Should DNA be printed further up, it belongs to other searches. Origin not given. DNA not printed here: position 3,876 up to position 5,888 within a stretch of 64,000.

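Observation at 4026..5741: Single-polypeptide RmlB-RmlA fusion in reversed pathway order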

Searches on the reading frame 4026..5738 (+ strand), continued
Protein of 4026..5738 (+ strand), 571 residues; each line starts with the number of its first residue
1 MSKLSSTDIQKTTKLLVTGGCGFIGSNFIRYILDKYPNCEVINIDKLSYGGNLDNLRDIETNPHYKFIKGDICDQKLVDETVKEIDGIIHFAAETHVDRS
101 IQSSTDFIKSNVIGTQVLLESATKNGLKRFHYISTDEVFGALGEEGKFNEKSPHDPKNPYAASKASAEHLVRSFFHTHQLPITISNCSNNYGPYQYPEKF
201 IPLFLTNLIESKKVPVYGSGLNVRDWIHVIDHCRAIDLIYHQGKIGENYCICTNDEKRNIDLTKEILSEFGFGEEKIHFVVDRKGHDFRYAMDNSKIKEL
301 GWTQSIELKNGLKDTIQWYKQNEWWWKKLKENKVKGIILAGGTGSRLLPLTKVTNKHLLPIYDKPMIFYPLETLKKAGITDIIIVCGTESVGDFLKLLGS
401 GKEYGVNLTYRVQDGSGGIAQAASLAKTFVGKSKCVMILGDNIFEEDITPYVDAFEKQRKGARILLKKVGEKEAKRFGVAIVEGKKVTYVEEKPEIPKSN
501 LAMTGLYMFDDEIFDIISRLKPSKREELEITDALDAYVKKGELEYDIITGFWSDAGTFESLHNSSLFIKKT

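Call 32: predict_structure(alignment_id=A1)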
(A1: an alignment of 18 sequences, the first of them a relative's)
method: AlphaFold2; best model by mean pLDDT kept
length: 571 residues; sequences in the alignment: 18
mean_pLDDT: 85.5   pTM: 0.63
mean pLDDT of the five models: 85.5, 85.5, 85.0, 82.7, 81.6
residues with pLDDT >= 90: 279; 70-90: 225; 50-70: 41; < 50: 26
segments of 3 or more residues with pLDDT < 50: 1-9, 94-102, 344-351
pLDDT, mean of each block of 10 residues (from residue 1): 42 88 92 95 82 85 93 93 95 53 66 93 96 75 74 78 87 96 91 86 93 88 90 96 95 89 94 92 67 91 93 95 83 83 47 70 87 87 85 82 76 80 89 91 88 89 95 90 92 90 95 92 83 95 94 83 88 78
secondary structure, 60 per line:
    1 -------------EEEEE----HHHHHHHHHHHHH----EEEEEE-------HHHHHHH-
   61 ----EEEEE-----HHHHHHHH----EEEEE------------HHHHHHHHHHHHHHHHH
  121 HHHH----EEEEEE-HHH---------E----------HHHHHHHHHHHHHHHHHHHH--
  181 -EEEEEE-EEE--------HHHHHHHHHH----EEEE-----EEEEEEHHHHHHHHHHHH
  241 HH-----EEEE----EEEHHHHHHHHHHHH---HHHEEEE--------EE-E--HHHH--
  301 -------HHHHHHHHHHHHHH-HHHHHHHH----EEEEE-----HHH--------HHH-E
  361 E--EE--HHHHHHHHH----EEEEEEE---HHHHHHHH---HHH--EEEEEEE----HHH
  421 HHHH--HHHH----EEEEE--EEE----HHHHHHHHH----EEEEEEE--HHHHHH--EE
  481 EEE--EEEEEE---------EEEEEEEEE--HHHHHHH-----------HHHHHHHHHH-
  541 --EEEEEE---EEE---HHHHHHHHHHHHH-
elements in order: E14-18 H23-35 E40-45 H53-59 E65-69 H75-82 E87-91 H104-124 E129-134 H159-178 E182-187 E189-191 H200-209 E214-217 E223-228 H229-242 E248-251 E256-258 H259-270 E277-280 H295-298 H308-321 H323-330 E335-339 H368-376 E381-387 H391-398 E407-413 H418-424 H427-430 E435-439 E442-444 H449-457 E462-468 H471-476 E479-483 E486-491 E501-509 H512-518 H530-539 E543-548 E552-554 H558-570

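Call 38: fold_search(model_id=the predicted structure, library=pdb)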
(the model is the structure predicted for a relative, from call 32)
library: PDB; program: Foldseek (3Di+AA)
matches with E <= 10: 1967; with E <= 0.001: 1493
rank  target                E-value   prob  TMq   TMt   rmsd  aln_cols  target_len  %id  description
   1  2hun_B                2.2e-42  1.00  0.54  0.95   1.8       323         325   51  Crystal structure of hypothetical protein PH0414 from Pyrococcus horikoshii OT3 (released 2007-01-26)
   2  6bi4_A                6.5e-42  1.00  0.53  0.96   1.4       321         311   46  2.9 Angstrom Resolution Crystal Structure of dTDP-Glucose 4,6-dehydratase (rfbB) from Bacillus anthracis str. Ames in  (released 2017-11-08)
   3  2hun_A                3.0e-41  1.00  0.53  0.91   2.1       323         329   50  Crystal structure of hypothetical protein PH0414 from Pyrococcus horikoshii OT3 (released 2007-01-26)
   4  6bi4_B                4.1e-41  1.00  0.53  0.96   1.4       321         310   46  2.9 Angstrom Resolution Crystal Structure of dTDP-Glucose 4,6-dehydratase (rfbB) from Bacillus anthracis str. Ames in  (released 2017-11-08)
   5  8sk0_B                1.9e-40  1.00  0.54  0.91   2.1       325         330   42  Crystal structure of EvdS6 decarboxylase in ligand bound state (released 2023-08-09)
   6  8shh_B                6.6e-40  1.00  0.53  0.92   2.2       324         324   42  Crystal structure of EvdS6 decarboxylase in ligand free state (released 2023-08-09)
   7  8sk0_A                9.4e-40  1.00  0.54  0.92   2.0       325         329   42  Crystal structure of EvdS6 decarboxylase in ligand bound state (released 2023-08-09)
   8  1kep_B                1.7e-39  1.00  0.54  0.87   2.0       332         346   44  The crystal structure of dTDP-D-glucose 4,6-dehydratase (RmlB) from Streptococcus suis with dTDP-xylose bound (released 2002-01-25)
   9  1ker_B                1.9e-39  1.00  0.54  0.87   2.0       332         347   44  The crystal structure of dTDP-D-glucose 4,6-dehydratase (RmlB) from Streptococcus suis with dTDP-D-glucose bound (released 2002-01-25)
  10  1r66                  2.6e-39  1.00  0.53  0.93   2.1       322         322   46  Crystal Structure of DesIV (dTDP-glucose 4,6-dehydratase) from Streptomyces venezuelae with NAD and TYD bound (released 2004-01-27)
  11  8du1_A                3.4e-39  1.00  0.53  0.82   2.5       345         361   43  Crystal Structure of NAD bound dTDP-glucose 4,6-dehydratase from Elizabethkingia anophelis (released 2022-08-10)
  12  8du1_B                3.7e-39  1.00  0.53  0.82   2.6       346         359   43  Crystal Structure of NAD bound dTDP-glucose 4,6-dehydratase from Elizabethkingia anophelis (released 2022-08-10)
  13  1r6d                  8.4e-39  1.00  0.53  0.92   2.1       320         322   45  Crystal Structure of DesIV double mutant (dTDP-glucose 4,6-dehydratase) from Streptomyces venezuelae with NAD and DAU bo (released 2004-01-27)
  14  8shh_A                1.1e-38  1.00  0.53  0.93   2.1       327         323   41  Crystal structure of EvdS6 decarboxylase in ligand free state (released 2023-08-09)
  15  1kep_A                1.3e-38  1.00  0.54  0.88   2.1       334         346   43  The crystal structure of dTDP-D-glucose 4,6-dehydratase (RmlB) from Streptococcus suis with dTDP-xylose bound (released 2002-01-25)
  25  4ecm                  4.3e-30  1.00  0.40  0.91   2.0       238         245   52  2.3 Angstrom Crystal Structure of a Glucose-1-phosphate Thymidylyltransferase from Bacillus anthracis in Complex with Th (released 2012-04-04)
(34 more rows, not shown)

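Call 50: search_protein_families(library=pfam, proteins=[P0180, P0209, P0122, P0194, P0154, P0144], max_evalue=0.00001)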
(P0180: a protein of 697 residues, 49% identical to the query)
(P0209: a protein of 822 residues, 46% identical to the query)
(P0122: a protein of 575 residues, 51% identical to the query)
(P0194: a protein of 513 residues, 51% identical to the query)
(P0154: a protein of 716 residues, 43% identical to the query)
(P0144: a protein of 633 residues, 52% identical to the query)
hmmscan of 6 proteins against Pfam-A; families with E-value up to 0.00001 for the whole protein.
P0180 (697 aa): 7 families
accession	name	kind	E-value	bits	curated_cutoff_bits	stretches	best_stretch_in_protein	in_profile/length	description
PF16363.11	GDP_Man_Dehyd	-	5.1e-67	227.1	27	2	462-679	86-331/332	GDP-mannose 4,6 dehydratase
PF01370.27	Epimerase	-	4.8e-58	196.8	20.9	2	461-617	74-240/240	NAD dependent epimerase/dehydratase family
PF01073.25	3Beta_HSD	-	4e-09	36.4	22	0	4-77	1-71/280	3-beta hydroxysteroid dehydrogenase/isomerase family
PF04321.23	RmlD_sub_bind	-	4.4e-09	36.3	27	0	462-539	62-139/287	RmlD substrate binding domain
PF14890.11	Intein_splicing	-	2.1e-08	34.6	35.8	1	102-461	11-155/155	Intein splicing domain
PF02719.21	Polysacc_synt_2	-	3.4e-07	30.2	20.2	0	3-81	1-86/293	Polysaccharide biosynthesis protein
PF14528.11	LAGLIDADG_3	-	1.6e-06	28.7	22.5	0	348-414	1-64/82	LAGLIDADG-like domain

P0209 (822 aa): 6 families
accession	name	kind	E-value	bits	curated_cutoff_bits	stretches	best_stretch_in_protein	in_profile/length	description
PF16363.11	GDP_Man_Dehyd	-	1.9e-63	215.4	27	2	613-795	127-332/332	GDP-mannose 4,6 dehydratase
PF01370.27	Epimerase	-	2.1e-53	181.6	20.9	2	614-732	114-240/240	NAD dependent epimerase/dehydratase family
PF02719.21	Polysacc_synt_2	-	4.5e-16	59.3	20.2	1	5-125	2-127/293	Polysaccharide biosynthesis protein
PF14890.11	Intein_splicing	-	3.9e-15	56.4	35.8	1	157-614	19-155/155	Intein splicing domain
PF01073.25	3Beta_HSD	-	4.6e-12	46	22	1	5-126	1-116/280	3-beta hydroxysteroid dehydrogenase/isomerase family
PF04321.23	RmlD_sub_bind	-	1.5e-08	34.5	27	0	4-118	3-94/287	RmlD substrate binding domain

P0122 (575 aa): 6 families
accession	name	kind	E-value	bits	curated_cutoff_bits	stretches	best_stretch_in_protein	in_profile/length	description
PF16363.11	GDP_Man_Dehyd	-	2.6e-140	468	27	3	355-545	127-332/332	GDP-mannose 4,6 dehydratase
PF01370.27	Epimerase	-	4.7e-99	331.1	20.9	2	6-277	1-240/240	NAD dependent epimerase/dehydratase family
PF01073.25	3Beta_HSD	-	7.6e-18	65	22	1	7-116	1-104/280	3-beta hydroxysteroid dehydrogenase/isomerase family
PF07993.18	NAD_binding_4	-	3.3e-14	53.1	20.1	1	76-214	87-206/258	Male sterility protein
PF02719.21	Polysacc_synt_2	-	6e-14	52.3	20.2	1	6-116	1-116/293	Polysaccharide biosynthesis protein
PF04321.23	RmlD_sub_bind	-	1.3e-08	34.7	27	1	5-201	2-141/287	RmlD substrate binding domain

P0194 (513 aa): 5 families
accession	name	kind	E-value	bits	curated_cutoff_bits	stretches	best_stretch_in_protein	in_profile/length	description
PF04321.23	RmlD_sub_bind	-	7.6e-90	301.3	27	1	1-268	1-282/287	RmlD substrate binding domain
PF00483.29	NTP_transferase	-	9.9e-57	192.8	21.2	1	274-506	1-243/245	Nucleotidyl transferase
PF01370.27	Epimerase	-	2.7e-17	63.4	20.9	1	3-161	1-186/240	NAD dependent epimerase/dehydratase family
PF12804.13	NTP_transf_3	-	8.8e-10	39.4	27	1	275-385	1-102/160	MobA-like NTP transferase domain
PF16363.11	GDP_Man_Dehyd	-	2e-06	27.9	27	1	32-144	58-175/332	GDP-mannose 4,6 dehydratase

P0154 (716 aa): 7 families
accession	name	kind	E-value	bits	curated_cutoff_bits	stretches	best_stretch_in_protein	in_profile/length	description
PF16363.11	GDP_Man_Dehyd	-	2.6e-85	287.2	27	2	4-310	1-332/332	GDP-mannose 4,6 dehydratase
PF01370.27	Epimerase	-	1.2e-82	277.4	20.9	2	3-246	1-240/240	NAD dependent epimerase/dehydratase family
PF04321.23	RmlD_sub_bind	-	3e-49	168.1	27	2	402-675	2-283/287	RmlD substrate binding domain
PF01073.25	3Beta_HSD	-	5.8e-31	108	22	2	4-166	1-159/280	3-beta hydroxysteroid dehydrogenase/isomerase family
PF02719.21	Polysacc_synt_2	-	7.1e-29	101.3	20.2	2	3-269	1-252/293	Polysaccharide biosynthesis protein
PF07993.18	NAD_binding_4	-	4.2e-28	98.6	20.1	2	5-182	1-205/258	Male sterility protein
PF13460.12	NAD_binding_10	-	1.2e-14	55.1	27.2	1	7-139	1-114/184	NAD(P)H-binding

P0144 (633 aa): 7 families
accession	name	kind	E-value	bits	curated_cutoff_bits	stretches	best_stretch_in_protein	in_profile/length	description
PF16363.11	GDP_Man_Dehyd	-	3.2e-69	234.4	27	1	4-299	1-325/332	GDP-mannose 4,6 dehydratase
PF01370.27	Epimerase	-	2.3e-62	211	20.9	1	3-242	1-240/240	NAD dependent epimerase/dehydratase family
PF01073.25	3Beta_HSD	-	2.4e-22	79.7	22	1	4-218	1-217/280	3-beta hydroxysteroid dehydrogenase/isomerase family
PF07993.18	NAD_binding_4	-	2.8e-17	63.2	20.1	1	5-179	1-206/258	Male sterility protein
PF02719.21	Polysacc_synt_2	-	2.3e-14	53.7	20.2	1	3-123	1-130/293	Polysaccharide biosynthesis protein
PF04321.23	RmlD_sub_bind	-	2.1e-11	43.9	27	1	1-166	1-141/287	RmlD substrate binding domain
PF13460.12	NAD_binding_10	-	2e-08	34.7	27.2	1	42-162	30-132/184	NAD(P)H-binding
